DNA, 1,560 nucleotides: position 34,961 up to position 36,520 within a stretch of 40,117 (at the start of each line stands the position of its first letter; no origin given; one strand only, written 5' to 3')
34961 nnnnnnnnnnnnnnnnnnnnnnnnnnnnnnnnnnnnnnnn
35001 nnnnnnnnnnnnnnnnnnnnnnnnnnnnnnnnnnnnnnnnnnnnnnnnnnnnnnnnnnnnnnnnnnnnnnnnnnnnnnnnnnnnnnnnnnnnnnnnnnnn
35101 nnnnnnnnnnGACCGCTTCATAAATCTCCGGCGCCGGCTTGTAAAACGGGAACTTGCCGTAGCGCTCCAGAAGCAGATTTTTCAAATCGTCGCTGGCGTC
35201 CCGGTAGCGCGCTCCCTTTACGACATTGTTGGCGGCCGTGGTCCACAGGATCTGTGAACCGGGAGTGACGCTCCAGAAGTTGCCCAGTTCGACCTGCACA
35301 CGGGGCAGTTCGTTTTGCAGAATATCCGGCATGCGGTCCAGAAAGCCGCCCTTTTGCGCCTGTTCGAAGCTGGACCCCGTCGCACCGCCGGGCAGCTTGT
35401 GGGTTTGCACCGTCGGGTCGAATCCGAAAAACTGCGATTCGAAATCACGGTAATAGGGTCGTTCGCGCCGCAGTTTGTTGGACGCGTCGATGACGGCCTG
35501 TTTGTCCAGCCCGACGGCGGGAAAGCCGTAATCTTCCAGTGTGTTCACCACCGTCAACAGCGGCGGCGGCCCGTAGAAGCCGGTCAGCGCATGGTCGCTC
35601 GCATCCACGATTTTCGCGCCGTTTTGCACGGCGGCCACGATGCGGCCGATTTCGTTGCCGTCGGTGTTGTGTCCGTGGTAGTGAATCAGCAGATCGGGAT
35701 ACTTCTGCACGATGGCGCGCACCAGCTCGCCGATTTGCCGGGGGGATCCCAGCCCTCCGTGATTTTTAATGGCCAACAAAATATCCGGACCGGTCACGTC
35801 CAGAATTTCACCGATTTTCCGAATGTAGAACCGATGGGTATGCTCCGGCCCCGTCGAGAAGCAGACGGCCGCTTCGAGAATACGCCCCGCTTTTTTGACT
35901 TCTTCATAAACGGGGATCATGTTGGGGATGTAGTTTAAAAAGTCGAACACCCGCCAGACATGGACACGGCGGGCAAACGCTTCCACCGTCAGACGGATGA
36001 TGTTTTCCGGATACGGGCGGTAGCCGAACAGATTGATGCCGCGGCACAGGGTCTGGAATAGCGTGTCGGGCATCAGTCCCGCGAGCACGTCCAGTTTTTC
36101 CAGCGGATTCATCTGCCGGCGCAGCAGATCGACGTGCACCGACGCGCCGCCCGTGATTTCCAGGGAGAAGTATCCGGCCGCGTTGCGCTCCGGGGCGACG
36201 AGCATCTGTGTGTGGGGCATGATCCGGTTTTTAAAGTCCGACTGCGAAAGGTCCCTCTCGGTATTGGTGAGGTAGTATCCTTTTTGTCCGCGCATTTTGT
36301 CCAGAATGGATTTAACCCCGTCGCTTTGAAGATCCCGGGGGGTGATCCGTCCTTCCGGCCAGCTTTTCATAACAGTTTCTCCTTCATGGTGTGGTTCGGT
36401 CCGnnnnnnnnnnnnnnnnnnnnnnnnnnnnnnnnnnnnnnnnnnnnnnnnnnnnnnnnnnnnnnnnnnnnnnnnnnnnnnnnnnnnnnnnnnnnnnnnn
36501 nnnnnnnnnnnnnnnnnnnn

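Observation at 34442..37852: Two-subunit biotin carboxylase with a canonical BC subunit and a carboxyltransferase subunit that departs from PycB/OadA signature residues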

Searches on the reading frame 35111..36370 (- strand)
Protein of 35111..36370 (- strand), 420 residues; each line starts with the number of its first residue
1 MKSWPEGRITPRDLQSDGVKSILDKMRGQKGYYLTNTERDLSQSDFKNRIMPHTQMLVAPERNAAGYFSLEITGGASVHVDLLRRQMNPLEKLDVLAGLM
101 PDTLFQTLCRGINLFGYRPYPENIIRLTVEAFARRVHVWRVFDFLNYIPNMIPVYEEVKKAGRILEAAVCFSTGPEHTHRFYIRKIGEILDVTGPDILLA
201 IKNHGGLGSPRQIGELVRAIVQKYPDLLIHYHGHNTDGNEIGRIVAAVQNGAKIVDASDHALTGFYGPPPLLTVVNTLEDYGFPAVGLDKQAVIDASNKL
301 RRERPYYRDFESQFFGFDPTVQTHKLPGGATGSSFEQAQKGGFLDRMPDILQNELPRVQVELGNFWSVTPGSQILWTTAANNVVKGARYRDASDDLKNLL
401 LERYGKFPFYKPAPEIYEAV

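Call 69: search_solved_structures(query=window:35111-36370:-, show_alignments=5, max_evalue=1e-45)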
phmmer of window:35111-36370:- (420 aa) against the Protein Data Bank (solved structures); distinct sequences matched with E-value up to 1e-45: 2.
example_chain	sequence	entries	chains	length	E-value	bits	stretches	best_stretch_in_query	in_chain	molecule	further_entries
5ks8_C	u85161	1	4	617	4e-55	190.5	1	39-409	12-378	Pyruvate carboxylase subunit beta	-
2nx9_A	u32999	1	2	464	1.6e-51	178.6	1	39-408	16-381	Oxaloacetate decarboxylase 2, subunit alpha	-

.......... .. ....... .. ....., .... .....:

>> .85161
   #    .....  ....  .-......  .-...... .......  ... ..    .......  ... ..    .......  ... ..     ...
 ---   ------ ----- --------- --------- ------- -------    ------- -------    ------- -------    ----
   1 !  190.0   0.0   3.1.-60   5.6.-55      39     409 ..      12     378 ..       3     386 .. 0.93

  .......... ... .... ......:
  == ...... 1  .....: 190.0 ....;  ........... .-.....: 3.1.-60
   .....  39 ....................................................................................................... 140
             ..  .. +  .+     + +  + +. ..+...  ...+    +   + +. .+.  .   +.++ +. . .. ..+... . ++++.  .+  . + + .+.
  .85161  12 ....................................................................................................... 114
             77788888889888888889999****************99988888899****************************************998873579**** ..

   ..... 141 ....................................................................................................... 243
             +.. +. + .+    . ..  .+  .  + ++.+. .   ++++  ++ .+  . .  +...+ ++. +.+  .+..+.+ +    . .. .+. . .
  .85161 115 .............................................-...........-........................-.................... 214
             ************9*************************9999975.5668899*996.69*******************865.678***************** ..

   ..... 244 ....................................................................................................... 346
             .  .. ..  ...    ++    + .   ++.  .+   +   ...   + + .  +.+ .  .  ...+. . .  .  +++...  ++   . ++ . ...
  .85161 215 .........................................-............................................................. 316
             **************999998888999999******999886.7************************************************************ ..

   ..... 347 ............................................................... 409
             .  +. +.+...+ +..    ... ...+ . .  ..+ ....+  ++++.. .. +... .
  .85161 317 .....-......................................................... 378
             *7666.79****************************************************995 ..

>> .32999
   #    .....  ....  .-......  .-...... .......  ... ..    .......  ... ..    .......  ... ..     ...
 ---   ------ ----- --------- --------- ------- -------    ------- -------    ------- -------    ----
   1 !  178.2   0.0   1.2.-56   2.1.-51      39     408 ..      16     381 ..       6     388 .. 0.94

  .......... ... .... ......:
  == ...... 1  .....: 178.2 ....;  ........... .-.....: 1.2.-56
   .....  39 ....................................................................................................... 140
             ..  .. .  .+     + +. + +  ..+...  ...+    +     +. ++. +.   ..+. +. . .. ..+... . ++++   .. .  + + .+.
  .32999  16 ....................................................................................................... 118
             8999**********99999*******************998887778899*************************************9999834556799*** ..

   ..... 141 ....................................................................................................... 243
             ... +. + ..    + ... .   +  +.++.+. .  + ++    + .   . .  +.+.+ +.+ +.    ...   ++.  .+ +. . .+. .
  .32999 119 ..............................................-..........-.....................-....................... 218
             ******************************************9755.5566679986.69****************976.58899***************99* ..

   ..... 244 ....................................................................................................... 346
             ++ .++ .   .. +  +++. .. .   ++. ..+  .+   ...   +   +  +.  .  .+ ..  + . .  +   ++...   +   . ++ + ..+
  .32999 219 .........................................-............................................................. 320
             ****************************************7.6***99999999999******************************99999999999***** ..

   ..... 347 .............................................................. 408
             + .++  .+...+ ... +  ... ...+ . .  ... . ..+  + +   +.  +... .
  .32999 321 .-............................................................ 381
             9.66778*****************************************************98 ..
